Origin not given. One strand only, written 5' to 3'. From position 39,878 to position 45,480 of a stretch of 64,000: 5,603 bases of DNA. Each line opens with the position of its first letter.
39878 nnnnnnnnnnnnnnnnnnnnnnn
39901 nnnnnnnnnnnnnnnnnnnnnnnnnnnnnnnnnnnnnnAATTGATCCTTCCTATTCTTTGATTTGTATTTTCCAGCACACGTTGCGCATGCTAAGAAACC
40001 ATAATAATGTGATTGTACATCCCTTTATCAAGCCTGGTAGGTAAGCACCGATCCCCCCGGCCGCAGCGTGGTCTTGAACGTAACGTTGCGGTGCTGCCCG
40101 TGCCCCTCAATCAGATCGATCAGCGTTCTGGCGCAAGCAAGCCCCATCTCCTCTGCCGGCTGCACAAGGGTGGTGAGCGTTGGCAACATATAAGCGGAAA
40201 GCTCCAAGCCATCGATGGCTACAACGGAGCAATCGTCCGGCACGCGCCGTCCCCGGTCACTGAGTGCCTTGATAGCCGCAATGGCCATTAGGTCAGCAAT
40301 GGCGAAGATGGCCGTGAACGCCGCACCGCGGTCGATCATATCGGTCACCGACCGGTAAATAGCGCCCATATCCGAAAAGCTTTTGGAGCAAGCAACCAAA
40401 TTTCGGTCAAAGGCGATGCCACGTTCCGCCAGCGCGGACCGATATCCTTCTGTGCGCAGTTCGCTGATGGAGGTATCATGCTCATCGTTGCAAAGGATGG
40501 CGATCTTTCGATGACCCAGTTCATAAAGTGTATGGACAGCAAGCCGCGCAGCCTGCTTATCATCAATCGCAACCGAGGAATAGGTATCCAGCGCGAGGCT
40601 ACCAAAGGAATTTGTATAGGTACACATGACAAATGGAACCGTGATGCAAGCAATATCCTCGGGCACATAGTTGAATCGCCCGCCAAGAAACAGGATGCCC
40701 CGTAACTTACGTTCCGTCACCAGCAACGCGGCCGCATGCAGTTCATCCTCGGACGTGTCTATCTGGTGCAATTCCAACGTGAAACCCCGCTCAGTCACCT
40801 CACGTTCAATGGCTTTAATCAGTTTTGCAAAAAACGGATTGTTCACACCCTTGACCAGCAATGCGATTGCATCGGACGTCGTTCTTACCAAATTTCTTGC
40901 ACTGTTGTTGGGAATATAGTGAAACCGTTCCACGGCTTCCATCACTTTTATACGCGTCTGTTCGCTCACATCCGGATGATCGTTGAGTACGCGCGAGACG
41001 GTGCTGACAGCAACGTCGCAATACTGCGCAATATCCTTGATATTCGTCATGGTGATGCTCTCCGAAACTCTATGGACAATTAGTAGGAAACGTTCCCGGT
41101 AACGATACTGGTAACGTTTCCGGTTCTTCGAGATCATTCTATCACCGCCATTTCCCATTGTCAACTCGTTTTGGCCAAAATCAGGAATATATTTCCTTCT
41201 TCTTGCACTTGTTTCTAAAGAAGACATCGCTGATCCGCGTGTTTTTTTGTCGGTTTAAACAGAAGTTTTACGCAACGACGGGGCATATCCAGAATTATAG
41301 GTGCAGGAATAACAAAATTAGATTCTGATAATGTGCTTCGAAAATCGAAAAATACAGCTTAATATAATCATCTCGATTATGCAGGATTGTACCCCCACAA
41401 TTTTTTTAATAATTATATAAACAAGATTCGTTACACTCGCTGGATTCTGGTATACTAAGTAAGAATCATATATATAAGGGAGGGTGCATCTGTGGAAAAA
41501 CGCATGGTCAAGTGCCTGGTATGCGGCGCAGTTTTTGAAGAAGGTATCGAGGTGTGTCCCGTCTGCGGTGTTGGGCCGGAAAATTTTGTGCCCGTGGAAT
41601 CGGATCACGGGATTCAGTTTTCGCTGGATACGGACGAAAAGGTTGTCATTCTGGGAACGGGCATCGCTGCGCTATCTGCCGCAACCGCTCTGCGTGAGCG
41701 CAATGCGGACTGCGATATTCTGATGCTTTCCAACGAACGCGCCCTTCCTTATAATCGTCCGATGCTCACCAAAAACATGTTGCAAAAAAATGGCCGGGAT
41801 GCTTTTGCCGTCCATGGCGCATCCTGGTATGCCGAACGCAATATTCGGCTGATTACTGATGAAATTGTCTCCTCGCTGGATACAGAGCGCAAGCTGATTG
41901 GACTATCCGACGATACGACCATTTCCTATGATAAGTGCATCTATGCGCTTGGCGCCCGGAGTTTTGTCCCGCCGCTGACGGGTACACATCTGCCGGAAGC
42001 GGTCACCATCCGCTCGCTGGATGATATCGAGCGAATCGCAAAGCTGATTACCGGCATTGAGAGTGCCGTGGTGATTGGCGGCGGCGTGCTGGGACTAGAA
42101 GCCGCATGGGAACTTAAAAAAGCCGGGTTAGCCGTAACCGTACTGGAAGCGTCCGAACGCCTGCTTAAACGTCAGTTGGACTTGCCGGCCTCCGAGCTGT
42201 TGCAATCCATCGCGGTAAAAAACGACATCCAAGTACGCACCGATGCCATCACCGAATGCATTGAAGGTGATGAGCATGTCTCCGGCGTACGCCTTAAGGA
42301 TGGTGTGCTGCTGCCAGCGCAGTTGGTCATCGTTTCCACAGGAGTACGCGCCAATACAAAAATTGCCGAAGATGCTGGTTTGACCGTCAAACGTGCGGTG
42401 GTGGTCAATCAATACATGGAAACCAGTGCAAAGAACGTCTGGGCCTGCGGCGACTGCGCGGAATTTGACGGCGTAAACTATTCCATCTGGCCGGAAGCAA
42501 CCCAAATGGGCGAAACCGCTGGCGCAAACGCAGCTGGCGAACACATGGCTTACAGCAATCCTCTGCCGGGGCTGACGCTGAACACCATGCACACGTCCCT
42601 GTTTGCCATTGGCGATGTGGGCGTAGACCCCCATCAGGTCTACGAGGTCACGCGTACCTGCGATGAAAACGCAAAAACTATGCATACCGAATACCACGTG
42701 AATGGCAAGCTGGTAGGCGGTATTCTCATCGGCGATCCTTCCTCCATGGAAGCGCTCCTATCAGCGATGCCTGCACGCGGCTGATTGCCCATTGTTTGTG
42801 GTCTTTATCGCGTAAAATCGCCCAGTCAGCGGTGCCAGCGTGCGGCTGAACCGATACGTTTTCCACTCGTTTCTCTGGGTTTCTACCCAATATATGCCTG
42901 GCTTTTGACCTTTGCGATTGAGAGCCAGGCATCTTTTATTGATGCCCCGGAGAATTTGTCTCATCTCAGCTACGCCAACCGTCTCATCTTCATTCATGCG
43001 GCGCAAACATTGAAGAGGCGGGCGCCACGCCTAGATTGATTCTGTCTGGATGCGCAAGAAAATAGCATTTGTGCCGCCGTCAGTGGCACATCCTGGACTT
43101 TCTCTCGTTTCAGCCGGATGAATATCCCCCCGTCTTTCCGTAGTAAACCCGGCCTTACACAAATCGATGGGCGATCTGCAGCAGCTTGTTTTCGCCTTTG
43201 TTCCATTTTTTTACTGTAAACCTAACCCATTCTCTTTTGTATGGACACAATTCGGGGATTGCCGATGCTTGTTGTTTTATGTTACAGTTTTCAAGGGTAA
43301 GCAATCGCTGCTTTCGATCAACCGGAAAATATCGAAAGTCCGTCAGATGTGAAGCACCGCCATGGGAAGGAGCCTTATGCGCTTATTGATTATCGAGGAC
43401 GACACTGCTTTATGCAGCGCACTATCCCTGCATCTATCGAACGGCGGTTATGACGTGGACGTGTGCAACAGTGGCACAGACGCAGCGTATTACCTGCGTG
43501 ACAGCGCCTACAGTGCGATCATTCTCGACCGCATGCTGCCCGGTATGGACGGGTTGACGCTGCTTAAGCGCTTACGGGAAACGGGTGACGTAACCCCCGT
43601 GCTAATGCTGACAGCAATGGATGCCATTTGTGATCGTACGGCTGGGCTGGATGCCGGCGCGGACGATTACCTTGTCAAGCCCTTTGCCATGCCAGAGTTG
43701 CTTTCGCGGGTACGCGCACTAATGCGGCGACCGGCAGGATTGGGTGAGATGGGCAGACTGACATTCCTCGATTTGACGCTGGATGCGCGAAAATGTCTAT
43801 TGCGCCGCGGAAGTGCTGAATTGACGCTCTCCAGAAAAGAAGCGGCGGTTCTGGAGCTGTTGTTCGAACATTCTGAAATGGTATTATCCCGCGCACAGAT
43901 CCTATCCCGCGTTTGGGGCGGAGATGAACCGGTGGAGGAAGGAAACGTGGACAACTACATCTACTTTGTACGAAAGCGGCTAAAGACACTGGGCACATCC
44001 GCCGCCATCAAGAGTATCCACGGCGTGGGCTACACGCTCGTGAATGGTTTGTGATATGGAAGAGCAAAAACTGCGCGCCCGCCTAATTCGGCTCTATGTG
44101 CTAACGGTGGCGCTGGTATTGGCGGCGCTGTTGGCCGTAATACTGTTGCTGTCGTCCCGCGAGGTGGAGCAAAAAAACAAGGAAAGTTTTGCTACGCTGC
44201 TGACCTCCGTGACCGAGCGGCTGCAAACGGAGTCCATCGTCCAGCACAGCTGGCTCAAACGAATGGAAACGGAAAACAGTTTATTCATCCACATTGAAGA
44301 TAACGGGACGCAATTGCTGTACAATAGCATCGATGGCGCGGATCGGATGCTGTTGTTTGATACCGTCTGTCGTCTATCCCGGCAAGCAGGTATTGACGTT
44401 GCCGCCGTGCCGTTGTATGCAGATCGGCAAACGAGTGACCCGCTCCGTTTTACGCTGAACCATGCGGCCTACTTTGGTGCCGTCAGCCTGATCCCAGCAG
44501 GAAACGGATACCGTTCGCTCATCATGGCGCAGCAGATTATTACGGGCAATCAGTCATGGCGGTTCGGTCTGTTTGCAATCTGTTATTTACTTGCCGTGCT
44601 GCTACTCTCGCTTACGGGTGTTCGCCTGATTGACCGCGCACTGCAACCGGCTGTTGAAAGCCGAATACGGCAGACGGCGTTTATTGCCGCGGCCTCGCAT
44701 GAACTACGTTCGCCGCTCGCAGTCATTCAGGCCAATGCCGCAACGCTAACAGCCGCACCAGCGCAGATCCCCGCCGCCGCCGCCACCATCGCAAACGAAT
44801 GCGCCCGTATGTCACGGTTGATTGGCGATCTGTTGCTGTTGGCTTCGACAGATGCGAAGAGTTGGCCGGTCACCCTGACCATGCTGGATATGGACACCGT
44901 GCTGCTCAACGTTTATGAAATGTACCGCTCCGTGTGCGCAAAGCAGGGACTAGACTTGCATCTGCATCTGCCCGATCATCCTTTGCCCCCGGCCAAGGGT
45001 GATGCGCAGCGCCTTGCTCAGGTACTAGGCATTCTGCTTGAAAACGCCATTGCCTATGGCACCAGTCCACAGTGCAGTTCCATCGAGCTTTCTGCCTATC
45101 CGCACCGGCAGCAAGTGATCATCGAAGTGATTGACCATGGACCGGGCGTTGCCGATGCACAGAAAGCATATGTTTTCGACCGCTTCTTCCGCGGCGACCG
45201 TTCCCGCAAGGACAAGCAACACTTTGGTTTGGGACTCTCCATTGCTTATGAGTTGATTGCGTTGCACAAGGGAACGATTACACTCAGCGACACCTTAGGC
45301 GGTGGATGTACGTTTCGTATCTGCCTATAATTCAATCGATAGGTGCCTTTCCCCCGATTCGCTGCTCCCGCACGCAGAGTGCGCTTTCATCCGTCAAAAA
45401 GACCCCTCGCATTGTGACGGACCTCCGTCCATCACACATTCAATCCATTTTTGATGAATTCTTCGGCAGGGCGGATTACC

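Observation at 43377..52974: Composite operon: importer-type SBP and permeases coupled to a HlyD-like adaptor, a MacB-core-domain membrane protein and VanZ, with no ATPase, next to a TCS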

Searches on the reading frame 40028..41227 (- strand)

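Call 88: search_protein_families(library=pfam, proteins=[window:40028-41227:-], max_evalue=0.0001)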
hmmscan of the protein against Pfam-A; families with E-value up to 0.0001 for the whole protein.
window:40028-41227:- (399 aa): 4 families
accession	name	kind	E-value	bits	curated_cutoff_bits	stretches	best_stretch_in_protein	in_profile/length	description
PF13377.12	Peripla_BP_3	-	7.6e-34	117.6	26.5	1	231-394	1-167/167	Periplasmic binding protein-like domain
PF00532.27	Peripla_BP_1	-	9.7e-23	81.5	22.2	1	119-381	2-269/281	Periplasmic binding proteins and sugar binding domain of LacI family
PF00356.27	LacI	-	3.3e-16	59.2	27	1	62-107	1-46/46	Bacterial regulatory proteins, lacI family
PF13407.12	Peripla_BP_4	-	2e-11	44.4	35.1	1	214-375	94-256/258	Periplasmic binding protein domain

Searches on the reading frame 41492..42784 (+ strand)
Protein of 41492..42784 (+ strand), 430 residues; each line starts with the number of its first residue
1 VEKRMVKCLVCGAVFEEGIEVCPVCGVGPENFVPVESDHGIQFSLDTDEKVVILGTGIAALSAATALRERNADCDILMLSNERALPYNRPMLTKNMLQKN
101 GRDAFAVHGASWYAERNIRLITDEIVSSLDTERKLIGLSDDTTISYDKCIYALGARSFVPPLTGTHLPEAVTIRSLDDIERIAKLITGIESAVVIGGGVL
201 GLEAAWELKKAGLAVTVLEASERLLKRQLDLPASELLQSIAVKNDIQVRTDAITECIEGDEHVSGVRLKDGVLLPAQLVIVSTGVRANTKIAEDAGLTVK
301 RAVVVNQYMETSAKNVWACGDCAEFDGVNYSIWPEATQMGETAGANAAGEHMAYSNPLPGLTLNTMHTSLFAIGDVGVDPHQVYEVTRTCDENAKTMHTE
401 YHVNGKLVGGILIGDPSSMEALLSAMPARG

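Call 88: search_protein_families(library=pfam, proteins=[window:41492-42784:+], max_evalue=0.0001)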
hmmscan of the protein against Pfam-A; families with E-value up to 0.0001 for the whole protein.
window:41492-42784:+ (430 aa): 14 families
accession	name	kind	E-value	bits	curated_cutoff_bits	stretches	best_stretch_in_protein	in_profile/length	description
PF07992.20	Pyr_redox_2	-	3.3e-61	207.7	26.1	1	50-340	2-291/291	Pyridine nucleotide-disulphide oxidoreductase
PF00070.33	Pyr_redox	-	2.5e-19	70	22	1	192-271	2-82/82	Pyridine nucleotide-disulphide oxidoreductase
PF13450.12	NAD_binding_8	-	2.2e-10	41.1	21.9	1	194-224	1-31/68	NAD(P)-binding Rossmann-like domain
PF01266.30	DAO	-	6.8e-10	39.4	27.9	1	192-222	2-32/353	FAD dependent oxidoreductase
PF13738.12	Pyr_redox_3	-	1.7e-09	37.8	30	1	191-320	166-305/305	Pyridine nucleotide-disulphide oxidoreductase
PF01134.28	GIDA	-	3.4e-08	33.4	22.1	0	193-218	3-28/391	Glucose inhibited division protein A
PF01262.27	AlaDh_PNT_C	-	1e-07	32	23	0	191-239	30-78/214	Alanine dehydrogenase/PNT, C-terminal domain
PF03486.20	HI0933_like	-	1.3e-06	28.5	50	0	192-226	3-37/244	HI0933-like protein Rossmann domain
PF00890.30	FAD_binding_2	-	5.6e-06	26.2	20.4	0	192-222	2-32/414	FAD binding domain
PF18267.7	Rubredoxin_C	-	1.7e-05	25.1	25.9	1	362-426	4-66/70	Rubredoxin NAD+ reductase C-terminal domain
PF05834.18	Lycopene_cycl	-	2.2e-05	24.1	23.4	0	193-225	3-37/380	Lycopene cyclase protein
PF13241.12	NAD_binding_7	-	3.3e-05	24.9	22.1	0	191-306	9-90/104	Putative NAD(P)-binding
PF21349.2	RUBY_RBDX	-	3.4e-05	23.6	26.5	1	7-32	2-29/30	Rubrerythrin, rubredoxin-like domain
PF04820.20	Trp_halogenase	-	6.2e-05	22.5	21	0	235-287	162-215/458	Tryptophan halogenase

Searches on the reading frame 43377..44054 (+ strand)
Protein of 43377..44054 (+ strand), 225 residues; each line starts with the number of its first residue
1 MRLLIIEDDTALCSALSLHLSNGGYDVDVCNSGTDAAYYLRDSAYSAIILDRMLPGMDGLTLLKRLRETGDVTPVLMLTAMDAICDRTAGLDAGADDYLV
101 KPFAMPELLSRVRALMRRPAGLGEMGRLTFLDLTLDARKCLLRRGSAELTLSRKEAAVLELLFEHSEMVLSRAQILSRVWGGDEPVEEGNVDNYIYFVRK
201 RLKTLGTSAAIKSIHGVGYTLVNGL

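Call 3: search_protein_families(library=pfam, proteins=[window:43377-44054:+], max_evalue=0.1)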
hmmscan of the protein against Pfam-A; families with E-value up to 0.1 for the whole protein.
window:43377-44054:+ (225 aa): 2 families
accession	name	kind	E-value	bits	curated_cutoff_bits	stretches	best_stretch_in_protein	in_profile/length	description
PF00072.30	Response_reg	-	1.5e-26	93.2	30.2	1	4-113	2-111/111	Response regulator receiver domain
PF00486.34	Trans_reg_C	-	1.6e-17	63.8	26.2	1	148-221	3-77/77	Transcriptional regulatory protein, C terminal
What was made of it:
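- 43377..44054 (+): OmpR/PhoB-family response regulator. Response_reg 1.5e-26 and Trans_reg_C 1.6e-17 (call 3).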

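Call 4: search_protein_families(library=ncbifam, proteins=[window:43377-44054:+], max_evalue=0.1)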
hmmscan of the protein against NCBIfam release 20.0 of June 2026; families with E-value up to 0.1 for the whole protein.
window:43377-44054:+ (225 aa): 102 families (the best 25 are shown)
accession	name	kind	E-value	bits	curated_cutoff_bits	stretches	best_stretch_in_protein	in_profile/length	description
NF041734.1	resp_reg_RppA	equivalog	7e-56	189.1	250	1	1-221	1-227/229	two-component system response regulator RppA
TIGR01387.1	cztR_silR_copR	subfamily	6.2e-52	176.4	279.2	1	3-221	1-218/218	heavy metal response regulator transcription factor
TIGR02154.1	PhoB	equivalog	6.5e-51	172.8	296.2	1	2-221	4-225/226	phosphate regulon transcriptional regulator PhoB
NF007928.2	PRK10643.1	equivalog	1.4e-46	158.9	330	1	1-221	1-216/216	two-component system response regulator PmrA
NF012023.0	PRK15479.1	equivalog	3.6e-46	157.5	337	1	1-221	1-217/224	transcriptional regulator TctD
NF008567.0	PRK11517.1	equivalog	2.1e-45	154.8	353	1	1-222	1-219/223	response regulator transcription factor HprR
NF007663.1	PRK10336.1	equivalog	6.6e-45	153.5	345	1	1-222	1-217/219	quorum sensing response regulator transcription factor QseB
NF053854.1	RespRegPhoBBctds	equivalog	4e-44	150.6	270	1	3-221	1-224/225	two-component system response regulator PhoB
NF045944.1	ResRegRpaBCyano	equivalog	2.2e-42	145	330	1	4-221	1-227/229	response regulator transcription factor RpaB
NF040689.1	MtrAB_MtrA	equivalog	2.7e-41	141.3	300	1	3-220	1-217/219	MtrAB system response regulator MtrA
NF000402.1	vanR-B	exception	7.4e-41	140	480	1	1-221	3-216/219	vancomycin resistance response regulator transcription factor VanR-B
NF045914.1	RespRegNblR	equivalog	1e-40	139.7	300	1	3-221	9-225/228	response regulator transcription factor NblR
NF008296.0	PRK11083.1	equivalog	1.1e-40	139.5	273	1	2-221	5-225/228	two-component system response regulator CreB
NF041733.1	resp_reg_CseB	equivalog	5.2e-40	137.2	350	1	2-222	2-227/228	two-component system response regulator CseB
NF007346.1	PRK09836.1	equivalog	6.6e-40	137.3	420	1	1-221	1-221/227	copper/silver response regulator transcription factor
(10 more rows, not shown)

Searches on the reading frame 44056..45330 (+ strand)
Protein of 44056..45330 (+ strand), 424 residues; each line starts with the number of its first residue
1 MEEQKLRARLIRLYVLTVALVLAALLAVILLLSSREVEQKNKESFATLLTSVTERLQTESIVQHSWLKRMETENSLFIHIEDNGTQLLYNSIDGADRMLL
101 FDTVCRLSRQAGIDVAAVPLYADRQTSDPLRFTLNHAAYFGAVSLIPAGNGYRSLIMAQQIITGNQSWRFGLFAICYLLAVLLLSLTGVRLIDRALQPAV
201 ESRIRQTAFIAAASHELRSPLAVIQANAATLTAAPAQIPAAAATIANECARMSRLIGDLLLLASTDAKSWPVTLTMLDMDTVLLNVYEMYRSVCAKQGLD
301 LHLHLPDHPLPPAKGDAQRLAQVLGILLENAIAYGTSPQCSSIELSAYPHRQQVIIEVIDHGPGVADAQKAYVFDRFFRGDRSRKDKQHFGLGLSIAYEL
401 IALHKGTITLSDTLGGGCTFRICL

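Call 3: search_protein_families(library=pfam, proteins=[window:44056-45330:+], max_evalue=0.1)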
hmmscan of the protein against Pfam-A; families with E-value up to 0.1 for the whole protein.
window:44056-45330:+ (424 aa): 5 families
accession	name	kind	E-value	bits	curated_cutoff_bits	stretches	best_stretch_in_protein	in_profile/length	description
PF02518.31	HATPase_c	-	5e-22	78.9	26.4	1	315-424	1-107/111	Histidine kinase-, DNA gyrase B-, and HSP90-like ATPase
PF00512.31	HisKA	-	9e-13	48.5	26.9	1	206-267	2-65/66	His Kinase A (phospho-acceptor) domain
PF01917.21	Arch_flagellin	-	0.007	17.1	29.5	1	15-64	10-59/162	Archaebacterial flagellin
PF14501.12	HATPase_c_5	-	0.016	15.5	22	1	319-410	5-88/102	GHKL domain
PF13581.12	HATPase_c_2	-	0.029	14.8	27.4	1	327-400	39-108/127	Histidine kinase-like ATPase domain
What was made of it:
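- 44056..45330 (+): Sensor histidine kinase with two TM segments, an extracytoplasmic domain of about 140 aa and no HAMP domain. HisKA 9e-13 and HATPase_c 5e-22 (call 3).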

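Call 4: search_protein_families(library=ncbifam, proteins=[window:44056-45330:+], max_evalue=0.1)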
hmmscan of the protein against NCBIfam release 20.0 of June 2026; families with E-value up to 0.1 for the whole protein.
window:44056-45330:+ (424 aa): 84 families (the best 25 are shown)
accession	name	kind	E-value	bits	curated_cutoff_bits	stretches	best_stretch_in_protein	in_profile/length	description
NF046044.1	PnpS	equivalog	2.3e-41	142.1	400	1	206-424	170-389/390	two-component system histidine kinase PnpS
NF041735.1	hist_kin_RppB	equivalog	3.4e-38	131.6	400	1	174-424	184-437/438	two-component system sensor histidine kinase RppB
NF033092.0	HK_WalK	equivalog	1.6e-37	129.4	725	1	206-424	372-592/594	cell wall metabolism sensor histidine kinase WalK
TIGR02966.1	phoR_proteo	equivalog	3.3e-36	125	334.2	1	205-423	114-332/333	phosphate regulon sensor histidine kinase PhoR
NF040691.1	MtrAB_MtrB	equivalog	5.2e-36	124.7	450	1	206-424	271-490/507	MtrAB system histidine kinase MtrB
NF012163.2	BaeS_SmeS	equivalog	1.5e-34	119.8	500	1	207-419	241-451/457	sensor histidine kinase efflux regulator BaeS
NF008312.0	PRK11100.1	equivalog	5.1e-34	117.9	356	1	202-422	252-470/477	two-component system sensor histidine kinase CreC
TIGR01386.1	cztS_silS_copS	subfamily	4.5e-31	108.3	292.55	1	204-421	239-453/457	heavy metal sensor histidine kinase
NF007837.0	PRK10549.1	equivalog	1.1e-30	106.7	603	1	207-422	241-454/466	envelope stress sensor histidine kinase BaeS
NF045900.1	HisKinCpxALeg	equivalog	1.5e-27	96.4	800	1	152-424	180-449/451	two-component system sensor histidine kinase CpxA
NF006800.0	PRK09303.1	equivalog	1.2e-26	93.6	342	1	208-422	153-373/383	histidine kinase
NF033093.1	HK_VicK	exception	4.7e-26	91.4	680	1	201-424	205-433/448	cell wall metabolism sensor histidine kinase VicK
NF041832.1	near_NosP_CTERM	subfamily_domain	3.5e-25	88.9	400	1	206-423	7-222/370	NahK/ErcS family hybrid sensor histidine kinase/response regulator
NF007007.0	PRK09470.1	equivalog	3.9e-25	88.7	486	1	205-423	244-456/463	envelope stress sensor histidine kinase CpxA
NF007793.0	PRK10490.1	equivalog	4.1e-25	88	1123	1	190-424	649-880/895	two-component system sensor histidine kinase KdpD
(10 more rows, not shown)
